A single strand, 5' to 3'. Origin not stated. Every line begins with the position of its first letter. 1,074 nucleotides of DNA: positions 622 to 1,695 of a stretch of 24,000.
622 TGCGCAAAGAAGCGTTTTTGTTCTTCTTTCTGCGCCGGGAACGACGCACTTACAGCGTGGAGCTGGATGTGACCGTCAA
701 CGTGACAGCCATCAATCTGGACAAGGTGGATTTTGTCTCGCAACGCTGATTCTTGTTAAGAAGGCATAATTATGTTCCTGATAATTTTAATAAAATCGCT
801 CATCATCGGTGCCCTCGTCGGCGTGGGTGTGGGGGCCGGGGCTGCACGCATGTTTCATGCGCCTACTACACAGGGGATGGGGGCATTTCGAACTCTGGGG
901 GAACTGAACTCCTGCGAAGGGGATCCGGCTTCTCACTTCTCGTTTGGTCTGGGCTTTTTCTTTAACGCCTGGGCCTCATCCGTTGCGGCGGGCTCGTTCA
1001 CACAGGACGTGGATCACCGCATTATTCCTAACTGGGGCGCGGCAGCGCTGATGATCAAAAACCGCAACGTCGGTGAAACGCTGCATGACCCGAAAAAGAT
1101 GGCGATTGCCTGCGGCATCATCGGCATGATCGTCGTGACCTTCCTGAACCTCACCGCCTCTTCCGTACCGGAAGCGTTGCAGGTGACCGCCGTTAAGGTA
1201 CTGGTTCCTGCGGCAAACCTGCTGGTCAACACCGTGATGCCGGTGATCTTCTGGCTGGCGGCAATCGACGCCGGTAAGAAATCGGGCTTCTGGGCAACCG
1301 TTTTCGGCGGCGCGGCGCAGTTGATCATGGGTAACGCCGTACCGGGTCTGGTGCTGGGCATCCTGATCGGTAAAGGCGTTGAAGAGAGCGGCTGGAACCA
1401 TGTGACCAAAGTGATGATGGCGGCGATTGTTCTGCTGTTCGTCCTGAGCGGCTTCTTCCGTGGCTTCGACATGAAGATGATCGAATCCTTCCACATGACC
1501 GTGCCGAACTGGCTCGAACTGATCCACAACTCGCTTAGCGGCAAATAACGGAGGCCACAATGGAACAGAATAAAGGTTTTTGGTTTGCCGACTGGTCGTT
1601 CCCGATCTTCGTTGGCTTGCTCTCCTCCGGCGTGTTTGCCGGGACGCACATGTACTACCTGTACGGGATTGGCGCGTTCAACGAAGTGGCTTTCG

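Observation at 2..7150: PRD-regulated catabolic cluster with four uncharacterised proteins (SFCGS, small soluble, two membrane) where a PTS EIIABCD would be expected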

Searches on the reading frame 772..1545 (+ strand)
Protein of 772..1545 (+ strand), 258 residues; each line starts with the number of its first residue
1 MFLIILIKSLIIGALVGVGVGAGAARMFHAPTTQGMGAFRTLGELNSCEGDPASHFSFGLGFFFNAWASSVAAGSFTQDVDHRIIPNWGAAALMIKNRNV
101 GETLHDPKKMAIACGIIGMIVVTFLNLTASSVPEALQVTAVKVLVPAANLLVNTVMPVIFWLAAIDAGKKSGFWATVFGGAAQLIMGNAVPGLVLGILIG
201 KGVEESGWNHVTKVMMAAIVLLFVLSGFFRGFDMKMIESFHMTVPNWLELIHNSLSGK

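Call 6: search_protein_families(library=pfam, proteins=[window:772-1545:+], max_evalue=0.01)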
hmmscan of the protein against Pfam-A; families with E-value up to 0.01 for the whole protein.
window:772-1545:+ (258 aa): 2 families
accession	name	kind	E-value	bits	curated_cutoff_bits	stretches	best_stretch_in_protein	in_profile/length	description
PF14188.11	DUF4311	-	1.3e-122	407.9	27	1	25-236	1-212/212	Domain of unknown function (DUF4311)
PF09991.14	DUF2232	-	0.0054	16.4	27.8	1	141-236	9-117/290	Predicted membrane protein (DUF2232)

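Call 7: search_protein_families(library=ncbifam, proteins=[window:772-1545:+], max_evalue=0.01)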
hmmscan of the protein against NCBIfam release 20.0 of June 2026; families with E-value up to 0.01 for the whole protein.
window:772-1545:+ (258 aa): 1 family
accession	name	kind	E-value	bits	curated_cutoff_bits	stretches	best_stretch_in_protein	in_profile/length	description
TIGR03580.1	EF_0832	hypoth_equivalog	1.9e-157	522.4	301.1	1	2-258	1-257/257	conserved hypothetical protein EF_0832/AHA_3913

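Call 12: find_homologous_proteins(query=window:772-1545:+, max_evalue=0.001)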
Query window:772-1545:+ (258 aa): 1442 proteins with E <= 0.001 among 5210 candidates; the best 120 are listed.
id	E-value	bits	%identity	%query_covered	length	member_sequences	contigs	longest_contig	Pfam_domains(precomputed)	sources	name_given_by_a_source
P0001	4.4e-159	546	97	100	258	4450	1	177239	PF14188.12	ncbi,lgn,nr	ncbi:DUF4311 domain-containing protein [Salmonella enterica]|nr:DUF4311 domain-containing protein [S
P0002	7.5e-148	509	95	100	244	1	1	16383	PF14188.12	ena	-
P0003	2.0e-147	508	88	90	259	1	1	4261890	PF14188.12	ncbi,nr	ncbi:membrane protein [Salmonella enterica subsp. enterica serovar Choleraesuis]|nr:membrane protein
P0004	4.3e-147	506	89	100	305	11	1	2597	PF14188.12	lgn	-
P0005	4.8e-147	506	89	100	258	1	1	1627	PF14188.12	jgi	-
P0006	2.1e-146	504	97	94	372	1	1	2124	PF14188.12,PF14187.12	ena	-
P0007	5.2e-146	503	87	100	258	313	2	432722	PF14188.12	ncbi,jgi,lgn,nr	ncbi:membrane protein [Serratia sp. TEL]|nr:membrane protein [Serratia sp. TEL]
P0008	9.9e-146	502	85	90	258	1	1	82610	PF14188.12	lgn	-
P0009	1.6e-145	501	88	100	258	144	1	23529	PF14188.12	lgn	-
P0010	4.0e-145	500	88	100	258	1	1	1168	PF14188.12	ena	-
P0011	4.3e-145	500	91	90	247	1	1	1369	PF14188.12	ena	-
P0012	4.7e-145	500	88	100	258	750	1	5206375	PF14188.12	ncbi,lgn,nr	ncbi:DUF4311 domain-containing protein [Aeromonas sanarellii]|nr:DUF4311 domain-containing protein [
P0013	8.6e-145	499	86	90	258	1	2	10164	PF14188.12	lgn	-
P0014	9.8e-145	499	93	100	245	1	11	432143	PF14188.12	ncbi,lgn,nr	ncbi:DUF4311 domain-containing protein [Salmonella enterica]|nr:DUF4311 domain-containing protein [S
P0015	2.1e-144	498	87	100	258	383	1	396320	PF14188.12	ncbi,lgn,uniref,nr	ncbi:DUF4311 domain-containing protein [Yersinia sp. Marseille-Q3913]|uniref:DUF4311 domain-containi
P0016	7.6e-144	496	96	90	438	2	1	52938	PF14188.12,PF14187.12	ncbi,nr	ncbi:hypothetical protein ID866_2039 [Astraeus odoratus]|nr:hypothetical protein ID866_2039 [Astraeu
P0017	1.6e-143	495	96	90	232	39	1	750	PF14188.12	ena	-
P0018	2.6e-143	494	100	90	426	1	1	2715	PF14188.12,PF14187.12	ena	-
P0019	8.0e-143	492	85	100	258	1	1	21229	PF14188.12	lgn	-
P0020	1.0e-142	492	89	90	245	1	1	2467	PF14188.12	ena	-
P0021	1.0e-142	492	86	90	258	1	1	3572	PF14188.12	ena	-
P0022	3.3e-142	490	88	90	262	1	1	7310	PF14188.12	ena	-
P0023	5.4e-142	490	86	100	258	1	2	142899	PF14188.12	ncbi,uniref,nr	ncbi:DUF4311 domain-containing protein [Hafnia psychrotolerans]|uniref:Membrane protein n=1 Tax=Hafn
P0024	7.8e-142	489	86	90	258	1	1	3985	PF14188.12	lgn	-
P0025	1.0e-141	489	86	100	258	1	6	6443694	PF14188.12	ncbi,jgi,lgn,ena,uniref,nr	ncbi:DUF4311 domain-containing protein [Sodalis ligni]|jgi:uncharacterized protein (TIGR03580 family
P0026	1.1e-141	489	85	90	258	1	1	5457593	PF14188.12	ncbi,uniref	ncbi:DUF4311 domain-containing protein [Acerihabitans sp. KWT182]|uniref:DUF4311 domain-containing p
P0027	1.1e-141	489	88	90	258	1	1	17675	PF14188.12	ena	-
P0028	2.5e-141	488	85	100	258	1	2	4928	PF14188.12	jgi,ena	-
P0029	2.9e-141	487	86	100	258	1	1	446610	PF14188.12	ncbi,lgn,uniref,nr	ncbi:DUF4311 domain-containing protein [Sodalis sp. dw_96]|uniref:DUF4311 domain-containing protein 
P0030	3.4e-141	487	84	100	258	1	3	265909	PF14188.12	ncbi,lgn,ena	-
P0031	3.6e-141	487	84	100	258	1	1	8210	PF14188.12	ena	-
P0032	7.1e-141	486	88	90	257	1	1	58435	PF14188.12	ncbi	-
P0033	1.1e-140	485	85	100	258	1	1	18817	PF14188.12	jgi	jgi:uncharacterized protein (TIGR03580 family)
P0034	1.2e-140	485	83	100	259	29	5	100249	PF14188.12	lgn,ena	-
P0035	1.2e-140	485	87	90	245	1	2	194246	PF14188.12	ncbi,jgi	-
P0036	3.5e-140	484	87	100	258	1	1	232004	PF14188.12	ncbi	ncbi:DUF4311 domain-containing protein [Aeromonas hydrophila]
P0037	3.9e-140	484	83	100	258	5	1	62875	PF14188.12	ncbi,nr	ncbi:membrane protein [Photobacterium leiognathi subsp. mandapamensis]|nr:membrane protein [Photobac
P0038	4.1e-140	484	89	100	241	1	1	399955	PF14188.12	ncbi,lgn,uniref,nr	ncbi:DUF4311 domain-containing protein [Klebsiella pneumoniae]|uniref:DUF4311 domain-containing prot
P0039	4.7e-140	483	94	85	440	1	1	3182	PF14188.12,PF14187.12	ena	-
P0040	1.2e-139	482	83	100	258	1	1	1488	PF14188.12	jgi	-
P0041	1.8e-139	482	83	100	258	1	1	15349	PF14188.12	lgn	-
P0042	2.1e-139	481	81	100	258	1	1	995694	PF14188.12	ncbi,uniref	ncbi:DUF4311 domain-containing protein [Microvirga sp. W0021]|uniref:DUF4311 domain-containing prote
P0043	2.3e-139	481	84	100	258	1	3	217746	PF14188.12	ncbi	-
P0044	2.9e-139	481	90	90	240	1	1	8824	PF14188.12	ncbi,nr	ncbi:MAG: DUF4311 domain-containing protein [Enterobacter hormaechei]|nr:DUF4311 domain-containing p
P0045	4.1e-139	480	84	100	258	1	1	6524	PF14188.12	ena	-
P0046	1.0e-138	479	84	100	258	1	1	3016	PF14188.12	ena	-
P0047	1.6e-138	478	83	100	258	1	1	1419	PF14188.12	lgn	-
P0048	2.6e-138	478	82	90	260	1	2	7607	PF14188.12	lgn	-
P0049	2.8e-138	478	83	100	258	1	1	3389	PF14188.12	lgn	-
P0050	3.7e-138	477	83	100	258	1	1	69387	PF14188.12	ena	-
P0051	3.9e-137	474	82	100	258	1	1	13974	PF14188.12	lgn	-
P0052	7.0e-137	473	82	100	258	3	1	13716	PF14188.12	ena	-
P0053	8.5e-137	473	81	100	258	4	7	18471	PF14188.12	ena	-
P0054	8.8e-137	473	82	100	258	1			PF14188.12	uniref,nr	uniref:DUF4311 domain-containing protein n=1 Tax=Thaumasiovibrio occultus TaxID=1891184 RepID=UPI000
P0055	1.6e-136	472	80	95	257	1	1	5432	PF14188.12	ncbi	ncbi:MAG: DUF4311 domain-containing protein [Enterobacteriaceae bacterium]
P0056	1.9e-136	472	86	100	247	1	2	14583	PF14188.12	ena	-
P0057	2.1e-136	471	88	100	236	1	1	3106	PF14188.12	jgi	-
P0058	2.5e-136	471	89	100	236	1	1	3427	PF14188.12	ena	-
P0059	3.6e-136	471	80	100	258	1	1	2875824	PF14188.12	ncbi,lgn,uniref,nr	ncbi:hypothetical protein VST7929_00623 [Vibrio stylophorae]|uniref:DUF4311 domain-containing protei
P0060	4.1e-136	470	81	90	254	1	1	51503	PF14188.12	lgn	-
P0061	5.0e-136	470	82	98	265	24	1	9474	PF14188.12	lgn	-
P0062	5.7e-136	470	81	90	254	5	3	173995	PF14188.12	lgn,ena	-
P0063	1.0e-135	469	86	100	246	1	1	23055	PF14188.12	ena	-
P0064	1.1e-135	469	80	100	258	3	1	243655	PF14188.12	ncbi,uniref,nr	ncbi:DUF4311 domain-containing protein [Enterovibrio coralii]|uniref:Uncharacterized protein n=1 Tax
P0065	2.8e-135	468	82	100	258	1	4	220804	PF14188.12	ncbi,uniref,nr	ncbi:DUF4311 domain-containing protein [Salinivibrio kushneri]|uniref:DUF4311 domain-containing prot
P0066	8.2e-135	466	80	100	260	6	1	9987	PF14188.12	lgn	-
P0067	1.0e-134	466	80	100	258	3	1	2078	PF14188.12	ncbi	ncbi:MAG: DUF4311 domain-containing protein [Iodobacter sp.]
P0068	1.6e-134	465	80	100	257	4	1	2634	PF14188.12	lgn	-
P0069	1.8e-134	465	83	100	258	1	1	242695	PF14188.12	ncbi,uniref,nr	ncbi:DUF4311 domain-containing protein [Pantoea sp. 1.19]|uniref:DUF4311 domain-containing protein n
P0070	3.5e-134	464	80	100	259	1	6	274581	PF14188.12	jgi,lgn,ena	-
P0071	5.6e-134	464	80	100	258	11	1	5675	PF14188.12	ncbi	ncbi:MAG: DUF4311 domain-containing protein [Plesiomonas sp.]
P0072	6.1e-134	463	82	100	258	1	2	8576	PF14188.12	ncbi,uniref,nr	ncbi:DUF4311 domain-containing protein [Salinivibrio kushneri]|uniref:DUF4311 domain-containing prot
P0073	6.5e-134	463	78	100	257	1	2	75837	PF14188.12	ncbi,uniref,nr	ncbi:DUF4311 domain-containing protein [Chromobacterium sp. ASV23]|uniref:DUF4311 domain-containing 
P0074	7.1e-134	463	82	100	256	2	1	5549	PF14188.12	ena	-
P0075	9.4e-134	463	79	99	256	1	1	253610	PF14188.12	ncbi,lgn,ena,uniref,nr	ncbi:DUF4311 domain-containing protein [uncultured Deefgea sp.]|uniref:DUF4311 domain-containing pro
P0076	9.9e-134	463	78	90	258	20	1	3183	PF14188.12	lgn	-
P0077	1.0e-133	463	79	100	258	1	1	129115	PF14188.12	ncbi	-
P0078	1.3e-133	462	84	90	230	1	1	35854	PF14188.12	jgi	-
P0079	1.7e-133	462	78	100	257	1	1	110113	PF14188.12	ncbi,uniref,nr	ncbi:hypothetical protein C2134_01985 [Chromobacterium sinusclupearum]|uniref:DUF4311 domain-contain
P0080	9.2e-133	460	79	100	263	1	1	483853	PF14188.12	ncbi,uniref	ncbi:DUF4311 domain-containing protein [Xenorhabdus siamensis]|uniref:DUF4311 domain-containing prot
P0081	3.8e-132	457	79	100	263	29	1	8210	PF14188.12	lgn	-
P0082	3.9e-132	457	77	100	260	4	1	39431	PF14188.12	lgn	-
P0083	4.3e-132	457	78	100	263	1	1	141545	PF14188.12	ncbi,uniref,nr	ncbi:membrane protein [Xenorhabdus vietnamensis]|uniref:Membrane protein n=1 Tax=Xenorhabdus vietnam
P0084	4.5e-132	457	80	100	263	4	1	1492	PF14188.12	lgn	-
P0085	6.4e-132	457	79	98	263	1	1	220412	PF14188.12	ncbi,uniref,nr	ncbi:DUF4311 domain-containing protein [Xenorhabdus lircayensis]|uniref:DUF4311 domain-containing pr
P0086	6.6e-132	457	79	100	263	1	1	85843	PF14188.12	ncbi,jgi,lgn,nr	ncbi:MAG: DUF4311 domain-containing protein [Enterobacteriaceae bacterium]|jgi:uncharacterized prote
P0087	8.4e-132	456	78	100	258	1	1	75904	PF14188.12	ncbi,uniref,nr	ncbi:DUF4311 domain-containing protein [Vibrio sp. S11_S32]|uniref:DUF4311 domain-containing protein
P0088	1.2e-131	456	79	100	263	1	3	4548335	PF14188.12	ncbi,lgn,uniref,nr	ncbi:DUF4311 domain-containing protein [Xenorhabdus budapestensis]|uniref:DUF4311 domain-containing 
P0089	1.5e-131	456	79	100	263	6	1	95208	PF14188.12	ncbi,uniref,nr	ncbi:DUF4311 domain-containing protein [Xenorhabdus cabanillasii]|uniref:DUF4311 domain-containing p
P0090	1.9e-131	455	92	90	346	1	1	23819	PF14188.12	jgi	-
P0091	2.0e-131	455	82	90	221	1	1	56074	PF14188.12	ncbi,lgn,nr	ncbi:DUF4311 domain-containing protein [Salmonella enterica]|nr:DUF4311 domain-containing protein [S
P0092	2.4e-131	455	78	99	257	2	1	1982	PF14188.12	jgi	jgi:uncharacterized protein (TIGR03580 family)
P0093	2.8e-131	455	82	90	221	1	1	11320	PF14188.12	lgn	-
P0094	4.0e-131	454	78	100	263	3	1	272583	PF14188.12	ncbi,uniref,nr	ncbi:DUF4311 domain-containing protein [Xenorhabdus sp. 12]|uniref:DUF4311 domain-containing protein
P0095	4.9e-131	454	80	100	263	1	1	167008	PF14188.12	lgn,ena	-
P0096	6.1e-131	454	79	100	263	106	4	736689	PF14188.12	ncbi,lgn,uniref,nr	ncbi:DUF4311 domain-containing protein [Providencia alcalifaciens]|uniref:DUF4311 domain-containing 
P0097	6.5e-131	453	79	100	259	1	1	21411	PF14188.12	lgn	-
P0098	7.9e-131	453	78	99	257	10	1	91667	PF14188.12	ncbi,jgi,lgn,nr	ncbi:MAG: DUF4311 domain-containing protein [Proteobacteria bacterium]|jgi:uncharacterized protein (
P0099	1.0e-130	453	76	95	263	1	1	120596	PF14188.12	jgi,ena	-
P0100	1.4e-130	452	78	100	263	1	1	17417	PF14188.12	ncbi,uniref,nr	ncbi:DUF4311 domain-containing protein [Xenorhabdus bovienii]|uniref:Uncharacterized protein n=1 Tax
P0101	2.7e-130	451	77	100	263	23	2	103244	PF14188.12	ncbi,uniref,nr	ncbi:DUF4311 domain-containing protein [Xenorhabdus bovienii]|uniref:DUF4311 domain-containing prote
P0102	3.7e-130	451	79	100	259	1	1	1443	PF14188.12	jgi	-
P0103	4.4e-130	451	76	100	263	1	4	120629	PF14188.12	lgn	-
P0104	9.8e-130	450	78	98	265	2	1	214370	PF14188.12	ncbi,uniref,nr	ncbi:DUF4311 domain-containing protein [Photorhabdus luminescens]|uniref:DUF4311 domain-containing p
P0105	1.4e-129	449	77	100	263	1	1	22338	PF14188.12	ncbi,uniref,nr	ncbi:DUF4311 domain-containing protein [Xenorhabdus bovienii]|uniref:DUF4311 domain-containing prote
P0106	1.7e-129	449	77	100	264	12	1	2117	PF14188.12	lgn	-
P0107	1.9e-129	449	77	100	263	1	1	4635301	PF14188.12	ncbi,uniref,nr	ncbi:DUF4311 domain-containing protein [Xenorhabdus bovienii]|uniref:Permease n=1 Tax=Xenorhabdus bo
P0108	2.4e-129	448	77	100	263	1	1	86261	PF14188.12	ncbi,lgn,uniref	ncbi:DUF4311 domain-containing protein [Xenorhabdus bovienii]|uniref:DUF4311 domain-containing prote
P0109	4.1e-129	448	77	100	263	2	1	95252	PF14188.12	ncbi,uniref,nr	ncbi:DUF4311 domain-containing protein [Xenorhabdus bovienii]|uniref:DUF4311 domain-containing prote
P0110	5.9e-129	447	77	100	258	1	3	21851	PF14188.12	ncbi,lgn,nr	ncbi:membrane protein [Gammaproteobacteria bacterium]|nr:membrane protein [Gammaproteobacteria bacte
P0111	8.7e-129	446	78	90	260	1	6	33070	PF14188.12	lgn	-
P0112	5.9e-128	444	76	100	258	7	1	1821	PF14188.12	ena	-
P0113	7.3e-128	443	80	96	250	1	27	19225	PF14188.12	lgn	-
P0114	7.9e-128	443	79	96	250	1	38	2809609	PF14188.12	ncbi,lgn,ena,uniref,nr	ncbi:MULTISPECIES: DUF4311 domain-containing protein [unclassified Gilliamella]|uniref:DUF4311 domai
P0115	8.7e-128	443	84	90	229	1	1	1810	PF14188.12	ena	-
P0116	1.0e-127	443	81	100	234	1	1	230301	PF14188.12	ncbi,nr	ncbi:DUF4311 domain-containing protein [Serratia marcescens]|nr:DUF4311 domain-containing protein [S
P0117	1.7e-127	442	79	93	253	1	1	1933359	PF14188.12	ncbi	-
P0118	2.2e-127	442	79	96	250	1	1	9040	PF14188.12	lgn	-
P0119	2.2e-127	442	75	98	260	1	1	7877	PF14188.12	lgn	-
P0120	2.3e-127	442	79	96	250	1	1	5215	PF14188.12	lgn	-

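Call 23: search_solved_structures(query=window:772-1545:+, max_evalue=10, show_alignments=2)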
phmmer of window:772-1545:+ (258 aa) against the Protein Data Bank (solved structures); distinct sequences matched with E-value up to 10: 0.

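Call 28: find_related_loci(query=A1, collection=genome_contigs, flank=10000)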
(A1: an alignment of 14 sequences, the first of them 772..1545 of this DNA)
Query A1 (258 aa) in genome_contigs; peptide patterns used: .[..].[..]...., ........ (x = any residue, [..] = any of these).
600 stretches matched a pattern (row limit reached: there are more); 522 encode a relative of the query (tblastn E <= 1e-3); the best 80 are kept; 80 distinct loci.
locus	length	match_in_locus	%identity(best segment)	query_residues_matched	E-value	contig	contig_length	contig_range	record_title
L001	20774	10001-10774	100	1-258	8e-169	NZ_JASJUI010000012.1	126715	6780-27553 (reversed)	Citrobacter sp. ANG330 ANG330_contig_12, whole genome shotgun sequence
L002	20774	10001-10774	100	1-258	5e-169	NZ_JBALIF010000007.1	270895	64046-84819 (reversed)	Citrobacter amalonaticus strain P55 P55_7, whole genome shotgun sequence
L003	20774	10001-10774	98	1-258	4e-167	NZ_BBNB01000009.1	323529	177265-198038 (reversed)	Citrobacter sedlakii NBRC 105722, whole genome shotgun sequence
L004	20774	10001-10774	98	1-258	5e-167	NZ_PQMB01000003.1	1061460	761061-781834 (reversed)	Citrobacter amalonaticus strain S646 scaffold3.1, whole genome shotgun sequence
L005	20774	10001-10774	98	1-258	6e-167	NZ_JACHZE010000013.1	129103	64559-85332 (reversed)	Atlantibacter sp. RC6 Ga0365400_13, whole genome shotgun sequence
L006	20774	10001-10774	98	1-258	3e-166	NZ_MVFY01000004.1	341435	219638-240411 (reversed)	Citrobacter portucalensis strain A60 A60_S7_L001_NODE_4_length_341435_cov_21.5208, whole genome shotgun sequence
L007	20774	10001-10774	97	1-258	1e-165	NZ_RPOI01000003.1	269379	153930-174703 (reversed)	Citrobacter youngae strain CCUG 30791 citrobacter_youngae_CCUG30791T_0000003, whole genome shotgun sequence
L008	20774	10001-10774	97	1-258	1e-165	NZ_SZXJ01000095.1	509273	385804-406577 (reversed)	Citrobacter sp. wls619 contig29, whole genome shotgun sequence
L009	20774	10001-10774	97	1-258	1e-165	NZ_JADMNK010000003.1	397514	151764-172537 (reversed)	Leclercia sp. EMC7 NODE_3_length_397514_cov_287.565955, whole genome shotgun sequence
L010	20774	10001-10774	97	1-258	3e-165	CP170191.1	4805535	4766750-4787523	Enterobacter hormaechei strain B56 chromosome, complete genome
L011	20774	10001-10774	97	1-258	3e-165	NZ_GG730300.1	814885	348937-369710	Citrobacter youngae ATCC 29220 Scfld1, whole genome shotgun sequence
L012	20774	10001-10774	97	1-258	3e-165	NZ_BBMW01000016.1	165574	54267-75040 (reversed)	Citrobacter werkmanii NBRC 105721, whole genome shotgun sequence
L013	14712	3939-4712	97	1-258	3e-165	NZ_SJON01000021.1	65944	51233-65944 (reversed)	Enterobacter quasihormaechei strain WCHEQ120003 21, whole genome shotgun sequence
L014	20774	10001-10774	97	1-258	5e-165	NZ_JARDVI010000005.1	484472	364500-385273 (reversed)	Enterobacter chinensis strain 170198 contig00005, whole genome shotgun sequence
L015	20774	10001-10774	97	1-258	4e-165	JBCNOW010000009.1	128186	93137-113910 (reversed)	MAG: Enterobacterales bacterium isolate SMAGNO137 Contig9, whole genome shotgun sequence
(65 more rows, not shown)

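Call 29: search_dna_similar(query=window:772-1545:+, collection=plasmids, mode=protein, max_rows=40, rows=spread)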
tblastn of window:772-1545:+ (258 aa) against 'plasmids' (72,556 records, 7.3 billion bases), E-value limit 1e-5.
Records with a match: 7; places in all: 7; records where one place covers at least 80% of the query: 7.
Best place of each record, by identity: 95-99% 2; 80-90% 1; 60-80% 4.
By first word of the organism name: Klebsiella 2; Bartonella 2; Aeromonas 1; Brevibacillus 1; Enterococcus 1.
By predicted mobility (MOB-suite, as given by PLSDB): non-mobilizable 6; conjugative 1.
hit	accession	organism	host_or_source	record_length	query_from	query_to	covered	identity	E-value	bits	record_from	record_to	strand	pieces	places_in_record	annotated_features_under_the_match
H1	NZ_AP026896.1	Aeromonas caviae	Microbe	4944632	1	258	100%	89.1%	6e-128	406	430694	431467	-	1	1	none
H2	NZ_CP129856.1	Klebsiella pneumoniae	Homo sapiens,whole organism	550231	26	258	90%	95.7%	2e-136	430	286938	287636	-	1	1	DUF4311 domain-containing protein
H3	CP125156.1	Klebsiella pneumoniae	-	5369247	26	258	90%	95.7%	2e-136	430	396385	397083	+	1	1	DUF4311 domain-containing protein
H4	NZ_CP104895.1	Bartonella sp. HY406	pure-culture,feces of bat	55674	1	258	100%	73.3%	1e-110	356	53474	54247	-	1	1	DUF4311 domain-containing protein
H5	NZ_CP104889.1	Bartonella sp. HY761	pure-culture,feces of bat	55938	1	258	100%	72.9%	1e-109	354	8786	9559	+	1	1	DUF4311 domain-containing protein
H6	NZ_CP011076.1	Brevibacillus laterosporus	Oryza sativa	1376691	3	253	97%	68.5%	6e-91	300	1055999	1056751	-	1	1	none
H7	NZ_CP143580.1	Enterococcus faecalis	Homo sapiens,bacterial isolate,sonicate ...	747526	2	258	100%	66.9%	5e-100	326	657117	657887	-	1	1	DUF4311 domain-containing protein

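Call 30: get_annotated_region(hit=H7, flank=10000)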
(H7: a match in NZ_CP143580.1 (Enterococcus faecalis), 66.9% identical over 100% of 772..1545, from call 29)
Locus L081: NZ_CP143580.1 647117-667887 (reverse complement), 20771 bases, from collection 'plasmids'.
description: Enterococcus faecalis strain IDRL-9065 plasmid unnamed1, complete sequence
organism: Enterococcus faecalis (NCBI taxid 1351)
taxonomy: Bacteria; Bacillota; Bacilli; Lactobacillales; Enterococcaceae; Enterococcus; Enterococcus faecalis
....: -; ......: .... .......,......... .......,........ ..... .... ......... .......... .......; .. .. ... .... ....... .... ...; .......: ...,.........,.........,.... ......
typing (MOB-suite, as given by PLSDB): conjugative; relaxase MOBP; mating-pair formation MPF_T
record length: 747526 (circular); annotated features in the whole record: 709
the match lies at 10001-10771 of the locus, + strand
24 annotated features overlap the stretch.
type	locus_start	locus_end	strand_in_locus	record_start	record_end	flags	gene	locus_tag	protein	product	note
CDS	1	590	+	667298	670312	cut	-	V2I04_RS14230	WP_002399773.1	polysaccharide lyase 8 family protein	-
CDS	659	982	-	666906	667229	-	-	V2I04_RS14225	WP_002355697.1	DUF960 domain-containing protein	-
CDS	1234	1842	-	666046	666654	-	-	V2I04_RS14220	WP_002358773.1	50S ribosomal protein L25/general stress protein Ctc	GO:0006412 - translation [Evidence IEA]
CDS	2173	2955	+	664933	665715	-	-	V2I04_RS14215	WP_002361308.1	16S rRNA pseudouridine(516) synthase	-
CDS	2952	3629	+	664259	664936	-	-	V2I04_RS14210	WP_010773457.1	YjjG family noncanonical pyrimidine nucleotidase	-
CDS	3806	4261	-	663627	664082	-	-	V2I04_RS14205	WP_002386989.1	GNAT family N-acetyltransferase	-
CDS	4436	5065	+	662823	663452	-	udk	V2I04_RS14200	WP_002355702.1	uridine kinase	-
CDS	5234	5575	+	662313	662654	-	-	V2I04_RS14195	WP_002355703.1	type II toxin-antitoxin system PemK/MazF family toxin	-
CDS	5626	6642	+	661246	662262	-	-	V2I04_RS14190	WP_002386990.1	Gfo/Idh/MocA family oxidoreductase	-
CDS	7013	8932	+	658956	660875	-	-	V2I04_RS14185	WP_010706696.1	transcription antiterminator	-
CDS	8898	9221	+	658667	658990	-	-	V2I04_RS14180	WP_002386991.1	PRD domain-containing protein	GO:0006355 - regulation of DNA-templated transcription [Evidence IEA]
CDS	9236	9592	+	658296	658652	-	-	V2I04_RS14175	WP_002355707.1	glycine-rich SFCGS family protein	-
CDS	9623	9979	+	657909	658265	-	-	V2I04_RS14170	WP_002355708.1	DUF4312 family protein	-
CDS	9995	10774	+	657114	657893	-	-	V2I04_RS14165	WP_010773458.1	DUF4311 domain-containing protein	-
CDS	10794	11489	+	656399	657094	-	-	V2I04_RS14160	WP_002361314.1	DUF4310 family protein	-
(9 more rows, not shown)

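Call 31: get_annotated_region(hit=H6, flank=10000)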
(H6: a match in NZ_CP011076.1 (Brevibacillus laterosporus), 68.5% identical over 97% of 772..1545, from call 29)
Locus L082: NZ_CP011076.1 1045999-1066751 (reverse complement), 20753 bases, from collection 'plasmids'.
description: Brevibacillus laterosporus strain B9 plasmid unnamed2, complete sequence
organism: Brevibacillus laterosporus (NCBI taxid 1465)
taxonomy: Bacteria; Bacillota; Bacilli; Bacillales; Paenibacillaceae; Brevibacillus; Brevibacillus laterosporus
host: -; source: Oryza sativa; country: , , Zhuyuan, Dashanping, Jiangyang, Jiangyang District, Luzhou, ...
typing (MOB-suite, as given by PLSDB): non-mobilizable
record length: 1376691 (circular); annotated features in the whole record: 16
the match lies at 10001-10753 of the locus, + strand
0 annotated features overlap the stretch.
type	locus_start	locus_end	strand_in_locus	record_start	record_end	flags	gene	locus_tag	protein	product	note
